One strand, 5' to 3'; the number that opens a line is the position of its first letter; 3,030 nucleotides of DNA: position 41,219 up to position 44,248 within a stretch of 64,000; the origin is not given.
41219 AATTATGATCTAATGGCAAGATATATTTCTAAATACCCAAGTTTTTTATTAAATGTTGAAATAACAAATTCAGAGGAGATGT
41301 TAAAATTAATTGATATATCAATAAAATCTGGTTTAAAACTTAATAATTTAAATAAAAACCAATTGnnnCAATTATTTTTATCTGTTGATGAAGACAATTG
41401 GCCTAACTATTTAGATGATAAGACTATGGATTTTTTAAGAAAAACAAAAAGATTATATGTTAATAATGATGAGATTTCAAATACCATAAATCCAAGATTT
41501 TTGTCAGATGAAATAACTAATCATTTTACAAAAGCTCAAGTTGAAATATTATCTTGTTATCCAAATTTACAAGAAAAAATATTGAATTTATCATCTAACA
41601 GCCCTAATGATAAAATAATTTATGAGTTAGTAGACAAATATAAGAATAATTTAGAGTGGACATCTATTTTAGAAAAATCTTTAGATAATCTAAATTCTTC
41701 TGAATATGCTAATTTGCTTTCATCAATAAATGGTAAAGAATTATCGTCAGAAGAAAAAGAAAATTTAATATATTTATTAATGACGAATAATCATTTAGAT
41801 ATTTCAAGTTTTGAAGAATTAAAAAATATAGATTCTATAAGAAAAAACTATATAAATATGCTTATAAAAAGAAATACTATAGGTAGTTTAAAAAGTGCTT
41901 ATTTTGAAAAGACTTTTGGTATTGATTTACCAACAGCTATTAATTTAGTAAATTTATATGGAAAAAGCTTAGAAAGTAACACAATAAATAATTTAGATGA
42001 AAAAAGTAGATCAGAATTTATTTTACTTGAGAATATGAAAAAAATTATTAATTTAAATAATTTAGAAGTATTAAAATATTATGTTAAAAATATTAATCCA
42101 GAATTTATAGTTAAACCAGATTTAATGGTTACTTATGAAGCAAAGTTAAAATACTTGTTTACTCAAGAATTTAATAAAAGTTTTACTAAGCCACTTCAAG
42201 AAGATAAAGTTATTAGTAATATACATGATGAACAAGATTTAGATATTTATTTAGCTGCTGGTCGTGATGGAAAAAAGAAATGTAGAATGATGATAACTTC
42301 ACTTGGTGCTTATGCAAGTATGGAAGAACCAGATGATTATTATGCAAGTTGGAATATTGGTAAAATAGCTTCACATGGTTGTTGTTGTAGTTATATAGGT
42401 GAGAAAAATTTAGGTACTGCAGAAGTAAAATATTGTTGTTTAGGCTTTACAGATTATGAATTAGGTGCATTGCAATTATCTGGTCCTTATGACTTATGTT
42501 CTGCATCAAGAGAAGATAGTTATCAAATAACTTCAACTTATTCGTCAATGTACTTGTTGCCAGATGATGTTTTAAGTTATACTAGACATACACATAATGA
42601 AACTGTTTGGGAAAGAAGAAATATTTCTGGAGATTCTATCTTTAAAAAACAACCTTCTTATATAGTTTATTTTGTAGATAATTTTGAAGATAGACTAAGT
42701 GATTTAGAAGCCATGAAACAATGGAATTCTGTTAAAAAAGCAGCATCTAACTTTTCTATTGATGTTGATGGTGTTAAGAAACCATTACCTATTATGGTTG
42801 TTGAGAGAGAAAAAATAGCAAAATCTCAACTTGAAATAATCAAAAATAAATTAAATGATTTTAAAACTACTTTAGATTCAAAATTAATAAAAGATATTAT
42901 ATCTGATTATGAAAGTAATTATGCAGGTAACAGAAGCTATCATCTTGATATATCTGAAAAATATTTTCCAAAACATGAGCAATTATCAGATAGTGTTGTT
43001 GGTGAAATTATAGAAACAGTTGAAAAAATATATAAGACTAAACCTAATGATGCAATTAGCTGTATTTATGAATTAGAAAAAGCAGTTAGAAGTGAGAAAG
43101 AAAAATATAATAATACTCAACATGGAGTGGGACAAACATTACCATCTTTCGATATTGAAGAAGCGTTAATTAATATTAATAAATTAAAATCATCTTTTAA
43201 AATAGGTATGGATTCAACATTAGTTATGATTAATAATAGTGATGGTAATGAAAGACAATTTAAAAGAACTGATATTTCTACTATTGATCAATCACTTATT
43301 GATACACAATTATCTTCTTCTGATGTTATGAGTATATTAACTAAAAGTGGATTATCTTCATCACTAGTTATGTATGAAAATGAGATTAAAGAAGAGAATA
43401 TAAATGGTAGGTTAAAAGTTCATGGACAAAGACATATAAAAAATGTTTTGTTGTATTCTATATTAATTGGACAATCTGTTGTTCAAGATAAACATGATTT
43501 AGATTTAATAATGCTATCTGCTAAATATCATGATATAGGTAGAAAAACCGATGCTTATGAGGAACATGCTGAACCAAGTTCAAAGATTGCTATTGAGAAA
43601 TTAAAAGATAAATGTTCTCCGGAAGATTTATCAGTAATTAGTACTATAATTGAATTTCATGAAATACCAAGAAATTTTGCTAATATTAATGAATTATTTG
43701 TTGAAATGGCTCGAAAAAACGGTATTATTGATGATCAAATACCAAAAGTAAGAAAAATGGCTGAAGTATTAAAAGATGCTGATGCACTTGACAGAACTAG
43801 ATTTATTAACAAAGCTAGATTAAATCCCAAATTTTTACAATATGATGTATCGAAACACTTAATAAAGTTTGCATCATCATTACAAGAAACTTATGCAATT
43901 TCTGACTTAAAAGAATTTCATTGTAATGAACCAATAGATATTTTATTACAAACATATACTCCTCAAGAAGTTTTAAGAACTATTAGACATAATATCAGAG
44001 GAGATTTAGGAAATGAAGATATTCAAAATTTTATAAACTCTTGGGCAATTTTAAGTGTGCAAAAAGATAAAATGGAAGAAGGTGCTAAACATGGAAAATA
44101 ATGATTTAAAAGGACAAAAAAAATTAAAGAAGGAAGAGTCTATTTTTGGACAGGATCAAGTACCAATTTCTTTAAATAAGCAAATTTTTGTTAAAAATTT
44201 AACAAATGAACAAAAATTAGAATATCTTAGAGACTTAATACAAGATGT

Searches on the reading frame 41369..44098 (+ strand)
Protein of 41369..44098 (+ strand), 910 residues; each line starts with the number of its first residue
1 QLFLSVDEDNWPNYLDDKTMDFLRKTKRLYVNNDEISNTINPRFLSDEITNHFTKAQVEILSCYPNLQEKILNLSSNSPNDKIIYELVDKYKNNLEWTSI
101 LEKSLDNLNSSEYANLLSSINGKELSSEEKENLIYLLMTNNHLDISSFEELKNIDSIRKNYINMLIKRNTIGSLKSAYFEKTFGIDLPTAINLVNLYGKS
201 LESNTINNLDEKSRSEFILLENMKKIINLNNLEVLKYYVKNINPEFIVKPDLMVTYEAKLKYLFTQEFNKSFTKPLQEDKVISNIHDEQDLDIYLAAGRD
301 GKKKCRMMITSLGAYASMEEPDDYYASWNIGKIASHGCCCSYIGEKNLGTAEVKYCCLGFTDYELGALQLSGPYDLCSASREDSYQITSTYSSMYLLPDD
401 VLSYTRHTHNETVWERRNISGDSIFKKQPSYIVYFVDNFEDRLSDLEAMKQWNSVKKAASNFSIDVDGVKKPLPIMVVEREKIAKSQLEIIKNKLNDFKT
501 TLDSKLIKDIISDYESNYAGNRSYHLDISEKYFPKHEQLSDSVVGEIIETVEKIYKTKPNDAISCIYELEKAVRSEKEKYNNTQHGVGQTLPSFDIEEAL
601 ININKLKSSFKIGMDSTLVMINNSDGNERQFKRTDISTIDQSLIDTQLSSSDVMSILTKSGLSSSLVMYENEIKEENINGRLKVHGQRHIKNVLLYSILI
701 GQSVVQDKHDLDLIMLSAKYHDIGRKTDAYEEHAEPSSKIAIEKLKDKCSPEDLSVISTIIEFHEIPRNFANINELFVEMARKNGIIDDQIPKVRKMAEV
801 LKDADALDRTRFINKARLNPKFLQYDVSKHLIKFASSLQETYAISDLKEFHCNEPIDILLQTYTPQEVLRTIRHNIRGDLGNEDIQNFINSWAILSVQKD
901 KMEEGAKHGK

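Call 44: predict_structure(alignment_id=A4)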
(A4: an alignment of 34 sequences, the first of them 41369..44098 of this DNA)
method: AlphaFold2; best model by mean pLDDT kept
length: 910 residues; sequences in the alignment: 34
mean_pLDDT: 70.7   pTM: 0.52
mean pLDDT of the five models: 70.7, 69.9, 69.5, 66.6, 65.6
residues with pLDDT >= 90: 98; 70-90: 486; 50-70: 155; < 50: 171
segments of 3 or more residues with pLDDT < 50: 1-5, 28-39, 245-247, 250-271, 308-384, 390-409, 421-425, 582-587, 900-910
pLDDT, mean of each block of 10 residues (from residue 1): 51 77 53 37 75 68 66 77 83 61 83 85 82 81 85 86 87 86 76 58 50 57 79 84 55 45 46 68 80 81 54 30 32 31 25 27 27 39 50 37 41 54 51 77 81 75 69 80 83 92 89 72 69 88 93 80 89 77 46 87 83 74 63 70 78 82 81 72 66 91 86 91 74 85 88 94 88 91 93 94 86 76 86 80 82 86 81 72 84 75 35
secondary structure, 60 per line:
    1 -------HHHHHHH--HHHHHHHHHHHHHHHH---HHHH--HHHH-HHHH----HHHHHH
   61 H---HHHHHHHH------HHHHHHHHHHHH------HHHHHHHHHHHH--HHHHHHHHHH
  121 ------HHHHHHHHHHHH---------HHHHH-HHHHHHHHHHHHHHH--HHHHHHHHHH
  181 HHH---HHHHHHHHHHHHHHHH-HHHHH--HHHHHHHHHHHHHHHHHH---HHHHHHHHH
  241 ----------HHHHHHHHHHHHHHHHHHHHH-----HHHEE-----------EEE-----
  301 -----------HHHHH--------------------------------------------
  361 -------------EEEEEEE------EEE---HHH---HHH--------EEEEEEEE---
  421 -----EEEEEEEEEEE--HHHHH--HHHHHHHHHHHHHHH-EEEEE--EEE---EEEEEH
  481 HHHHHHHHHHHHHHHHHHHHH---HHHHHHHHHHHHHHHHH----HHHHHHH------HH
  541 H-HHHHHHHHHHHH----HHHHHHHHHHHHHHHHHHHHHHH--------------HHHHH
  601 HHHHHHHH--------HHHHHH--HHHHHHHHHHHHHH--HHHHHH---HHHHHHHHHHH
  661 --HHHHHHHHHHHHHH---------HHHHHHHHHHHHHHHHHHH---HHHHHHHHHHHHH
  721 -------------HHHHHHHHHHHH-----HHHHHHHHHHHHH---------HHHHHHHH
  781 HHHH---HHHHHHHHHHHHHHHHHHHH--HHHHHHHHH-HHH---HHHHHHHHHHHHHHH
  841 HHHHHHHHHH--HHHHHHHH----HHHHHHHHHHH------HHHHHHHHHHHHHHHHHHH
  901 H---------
elements in order (helices of 4 or more, strands of 3 or more residues): H8-14 H17-32 H36-39 H42-45 H47-50 H55-61 H65-72 H79-90 H97-108 H111-120 H127-138 H148-152 H154-168 H171-183 H187-202 H204-208 H211-228 H232-240 H251-271 E293-295 H312-316 E374-380 E387-389 E410-417 E426-436 H439-443 H446-460 E462-466 E469-471 E475-479 H480-501 H505-521 H526-532 H543-554 H559-581 H596-608 H617-622 H625-638 H641-646 H650-660 H663-676 H686-704 H708-720 H734-745 H751-763 H773-784 H788-807 H810-818 H826-850 H853-860 H865-875 H882-901

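Call 48: search_solved_structures(query=window:41369-44098:+, max_evalue=1)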
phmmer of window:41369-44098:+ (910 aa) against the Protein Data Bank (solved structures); distinct sequences matched with E-value up to 1: 0.

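Call 61: fold_search(model_id=the predicted structure, library=pdb)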
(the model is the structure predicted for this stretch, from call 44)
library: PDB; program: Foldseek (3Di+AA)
matches with E <= 10: 457; with E <= 0.001: 0
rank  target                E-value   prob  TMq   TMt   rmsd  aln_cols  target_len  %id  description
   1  2pq7                  1.7e-02  1.00  0.15  0.68   5.8       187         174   17  Crystal structure of predicted HD superfamily hydrolase (104161995) from uncultured Thermotogales bacterium at 1.45 A re (released 2007-05-15)
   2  3wfo_C                2.9e-02  0.98  0.13  0.25  17.2       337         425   15  tRNA processing enzyme (apo form 1) (released 2014-01-01)
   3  2h42_B                5.7e-02  0.98  0.15  0.38  16.6       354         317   12  Crystal structure of PDE5 in complex with sildenafil (released 2006-06-06)
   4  7far                  8.0e-02  0.97  0.15  0.39  15.1       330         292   13  Crystal structure of PDE5A in complex with inhibitor L12 (released 2022-05-18)
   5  6acb                  9.1e-02  0.96  0.13  0.33  15.2       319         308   14  Crystal structure of PDE5 in complex with inhibitor LW1805 (released 2018-09-19)
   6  3wfr_F                9.1e-02  0.47  0.13  0.22  25.5       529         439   12  tRNA processing enzyme complex 2 (released 2014-01-01)
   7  3nc0_D                1.1e-01  0.13  0.11  0.10  34.1      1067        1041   11  Crystal structure of the HIV-1 Rev NES-CRM1-RanGTP nuclear export complex (crystal II) (released 2010-10-27)
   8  5dqw_A                1.2e-01  0.97  0.11  0.42  14.2       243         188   16  The crystal structure of Bacillus subtilis YpgQ in complex with ADP (released 2016-04-27)
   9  3gjx_A                1.2e-01  0.14  0.11  0.11  29.1      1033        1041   10  Crystal Structure of the Nuclear Export Complex CRM1-Snurportin1-RanGTP (released 2009-05-26)
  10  5vyd_A                1.2e-01  0.97  0.14  0.35  17.1       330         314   13  Crystal structure of phosphodiesterase domain of RhoPDE fusion protein from the Choanoflagellate Salpingoeca rosetta (released 2017-10-18)
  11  3tm8_B                1.3e-01  0.97  0.15  0.36  12.9       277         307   14  Bd1817, a HDG"Y"P protein from Bdellovibrio bacteriovorus (released 2011-10-19)
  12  3shy                  1.8e-01  0.97  0.14  0.36  15.0       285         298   12  Crystal structure of the PDE5A1 catalytic domain in complex with novel inhibitors (released 2011-08-24)
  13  8tj5_N                1.8e-01  0.10  0.12  0.08  31.3      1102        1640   13  Inner spoke ring of the yeast NPC (released 2023-10-11)
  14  3jwq_C                1.9e-01  0.92  0.13  0.32  17.3       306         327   12  Crystal structure of chimeric PDE5/PDE6 catalytic domain complexed with sildenafil (released 2009-10-13)
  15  5sew                  2.0e-01  0.96  0.14  0.36  16.3       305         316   12  CRYSTAL STRUCTURE OF HUMAN PHOSPHODIESTERASE 10 IN COMPLEX WITH c1(c(C(NC)=O)n(nc1)CCOC)NC(c2nc(ccc2Nc3cncnc3)C4CC4)=O,  (released 2022-10-12)
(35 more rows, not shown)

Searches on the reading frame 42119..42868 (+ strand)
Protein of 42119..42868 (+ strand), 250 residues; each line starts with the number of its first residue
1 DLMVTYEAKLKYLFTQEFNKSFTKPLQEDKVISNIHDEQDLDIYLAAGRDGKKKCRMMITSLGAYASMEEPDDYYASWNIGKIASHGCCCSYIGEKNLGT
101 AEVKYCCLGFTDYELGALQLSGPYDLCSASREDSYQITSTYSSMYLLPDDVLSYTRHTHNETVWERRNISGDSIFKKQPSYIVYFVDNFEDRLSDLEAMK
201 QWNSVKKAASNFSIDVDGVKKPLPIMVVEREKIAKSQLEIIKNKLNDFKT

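Call 8: search_protein_families(library=pfam, proteins=[window:42119-42868:+], max_evalue=10)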
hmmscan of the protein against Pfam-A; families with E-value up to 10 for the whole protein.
window:42119-42868:+ (250 aa): 0 families

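Call 53: find_homologous_proteins(query=window:42221-42868:+, max_evalue=0.001)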
Query window:42221-42868:+ (216 aa): 7 proteins with E <= 0.001 among 566 candidates.
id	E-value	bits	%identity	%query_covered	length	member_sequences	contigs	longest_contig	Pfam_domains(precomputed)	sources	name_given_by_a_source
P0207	6.3e-101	354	72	99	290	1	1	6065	-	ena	-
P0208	2.6e-53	199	88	50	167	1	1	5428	-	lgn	-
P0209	2.9e-38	149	66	46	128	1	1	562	-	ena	-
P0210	4.4e-33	133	51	63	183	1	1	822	-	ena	-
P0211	1.8e-32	131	88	35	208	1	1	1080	PF02361.22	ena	-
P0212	5.8e-32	129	85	31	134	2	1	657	-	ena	-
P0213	7.8e-20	89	81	25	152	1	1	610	PF00359.28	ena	-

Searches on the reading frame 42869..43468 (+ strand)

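Call 8: search_protein_families(library=pfam, proteins=[window:42869-43468:+], max_evalue=10)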
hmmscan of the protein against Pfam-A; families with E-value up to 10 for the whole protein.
window:42869-43468:+ (200 aa): 2 families
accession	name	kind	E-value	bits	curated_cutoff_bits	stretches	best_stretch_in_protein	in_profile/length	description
PF23307.1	SAM_KIDINS220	-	0.016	15.5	27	1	153-182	14-45/90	Kinase D-interacting substrate of 220 kDa-like, SAM domain-like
PF10523.15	BEN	-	0.18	12.4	23.2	1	19-73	22-72/76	BEN domain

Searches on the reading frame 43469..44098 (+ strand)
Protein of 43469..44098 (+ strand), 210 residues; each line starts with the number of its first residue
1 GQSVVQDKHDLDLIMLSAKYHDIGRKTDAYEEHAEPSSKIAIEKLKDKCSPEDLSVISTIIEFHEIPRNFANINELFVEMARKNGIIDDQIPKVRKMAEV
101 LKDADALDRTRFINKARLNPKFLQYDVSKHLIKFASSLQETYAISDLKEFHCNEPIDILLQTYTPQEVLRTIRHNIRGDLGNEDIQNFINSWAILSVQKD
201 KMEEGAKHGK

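Call 8: search_protein_families(library=pfam, proteins=[window:43469-44098:+], max_evalue=10)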
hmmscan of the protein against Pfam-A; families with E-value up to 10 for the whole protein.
window:43469-44098:+ (210 aa): 3 families
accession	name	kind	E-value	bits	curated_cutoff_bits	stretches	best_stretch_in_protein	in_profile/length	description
PF01966.28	HD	-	0.002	18.8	22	1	9-109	22-115/116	HD domain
PF10158.14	LOH1CR12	-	0.004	17.7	24.7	1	68-108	84-124/131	Tumour suppressor protein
PF16712.10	SCAB_CC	-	0.13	12.5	25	1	69-121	35-86/168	Coiled-coil regions of plant-specific actin-binding protein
